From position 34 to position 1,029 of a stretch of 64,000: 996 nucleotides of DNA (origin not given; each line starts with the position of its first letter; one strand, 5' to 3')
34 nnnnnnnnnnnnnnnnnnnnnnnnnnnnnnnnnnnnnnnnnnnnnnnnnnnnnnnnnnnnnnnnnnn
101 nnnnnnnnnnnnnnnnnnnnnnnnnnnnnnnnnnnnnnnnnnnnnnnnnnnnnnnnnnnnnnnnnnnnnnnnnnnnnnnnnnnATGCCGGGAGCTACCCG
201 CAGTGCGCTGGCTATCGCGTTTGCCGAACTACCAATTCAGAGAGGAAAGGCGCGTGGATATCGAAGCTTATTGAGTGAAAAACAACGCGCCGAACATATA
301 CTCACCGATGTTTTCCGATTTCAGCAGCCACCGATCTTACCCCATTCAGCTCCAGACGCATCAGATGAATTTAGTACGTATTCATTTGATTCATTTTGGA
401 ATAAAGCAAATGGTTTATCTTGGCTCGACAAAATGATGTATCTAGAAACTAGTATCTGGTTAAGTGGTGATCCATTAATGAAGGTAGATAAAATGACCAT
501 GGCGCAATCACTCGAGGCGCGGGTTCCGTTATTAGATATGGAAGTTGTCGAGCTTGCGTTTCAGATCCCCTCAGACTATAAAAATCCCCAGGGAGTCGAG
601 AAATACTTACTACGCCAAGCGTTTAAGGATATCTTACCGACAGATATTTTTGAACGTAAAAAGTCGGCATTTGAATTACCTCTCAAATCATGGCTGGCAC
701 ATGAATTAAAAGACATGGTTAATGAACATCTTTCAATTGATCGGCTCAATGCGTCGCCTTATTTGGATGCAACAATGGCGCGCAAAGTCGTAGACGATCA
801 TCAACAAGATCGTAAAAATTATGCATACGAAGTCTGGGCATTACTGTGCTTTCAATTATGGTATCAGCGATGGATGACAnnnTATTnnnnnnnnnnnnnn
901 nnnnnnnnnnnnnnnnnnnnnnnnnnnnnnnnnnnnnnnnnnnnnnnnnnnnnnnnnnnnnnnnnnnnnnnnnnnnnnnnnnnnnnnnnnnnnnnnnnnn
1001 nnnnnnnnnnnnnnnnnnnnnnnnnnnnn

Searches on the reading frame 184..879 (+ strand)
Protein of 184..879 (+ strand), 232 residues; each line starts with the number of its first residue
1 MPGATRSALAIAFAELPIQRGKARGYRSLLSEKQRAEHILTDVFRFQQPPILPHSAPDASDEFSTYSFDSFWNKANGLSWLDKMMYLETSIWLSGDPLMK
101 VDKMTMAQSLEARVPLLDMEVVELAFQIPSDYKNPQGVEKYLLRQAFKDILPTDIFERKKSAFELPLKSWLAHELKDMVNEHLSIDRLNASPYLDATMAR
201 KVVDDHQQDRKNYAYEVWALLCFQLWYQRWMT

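Call 108: search_protein_families(library=padloc, alignment_id=A7, max_evalue=1e-8)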
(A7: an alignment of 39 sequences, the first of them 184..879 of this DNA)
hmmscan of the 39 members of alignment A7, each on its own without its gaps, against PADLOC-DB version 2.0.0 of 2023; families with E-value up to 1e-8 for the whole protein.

A. member 1, window:184-879:+ (232 aa): 0 families

B. families by the number of members that match (of 39 scanned): 1 family
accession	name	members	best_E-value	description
PDLC02373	dCTPase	1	2.4e-21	-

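Call 109: search_protein_families(library=pfam, alignment_id=A7, max_evalue=1e-8)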
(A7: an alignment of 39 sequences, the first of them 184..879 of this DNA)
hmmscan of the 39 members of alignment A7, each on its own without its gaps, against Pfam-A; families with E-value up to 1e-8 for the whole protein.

A. member 1, window:184-879:+ (232 aa): 1 family
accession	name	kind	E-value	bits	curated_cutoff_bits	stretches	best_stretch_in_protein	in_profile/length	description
PF00733.27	Asn_synthase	-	3.2e-45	155.7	21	1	33-228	165-354/354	Asparagine synthase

B. families by the number of members that match (of 39 scanned): 42 families (the first 25 are shown)
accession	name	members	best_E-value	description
PF00534.26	Glycos_transf_1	4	1e-42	Glycosyl transferases group 1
PF13692.12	Glyco_trans_1_4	4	2.1e-42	Glycosyl transferases group 1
PF13439.12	Glyco_transf_4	3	2e-19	Glycosyltransferase Family 4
PF00464.25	SHMT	1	1.5e-156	Serine hydroxymethyltransferase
PF02867.20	Ribonuc_red_lgC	1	4.5e-126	Ribonucleotide reductase, barrel domain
PF06418.20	CTP_synth_N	1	1.3e-98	CTP synthase N-terminus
PF01098.24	FTSW_RODA_SPOVE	1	2.1e-97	Cell cycle protein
PF01795.25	Methyltransf_5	1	3.5e-85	MraW methylase family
PF00905.27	Transpeptidase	1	2.4e-67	Penicillin binding protein transpeptidase domain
PF02397.22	Bac_transf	1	6.8e-64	Bacterial sugar transferase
PF00091.31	Tubulin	1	9.5e-54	Tubulin/FtsZ family, GTPase domain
PF01923.23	Cob_adeno_trans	1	1.8e-51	Cobalamin adenosyltransferase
PF03706.18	LPG_synthase_TM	1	7.4e-47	Lysylphosphatidylglycerol synthase TM region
PF00303.24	Thymidylat_synt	1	2.9e-46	Thymidylate synthase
PF00733.27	Asn_synthase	1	3.2e-45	Asparagine synthase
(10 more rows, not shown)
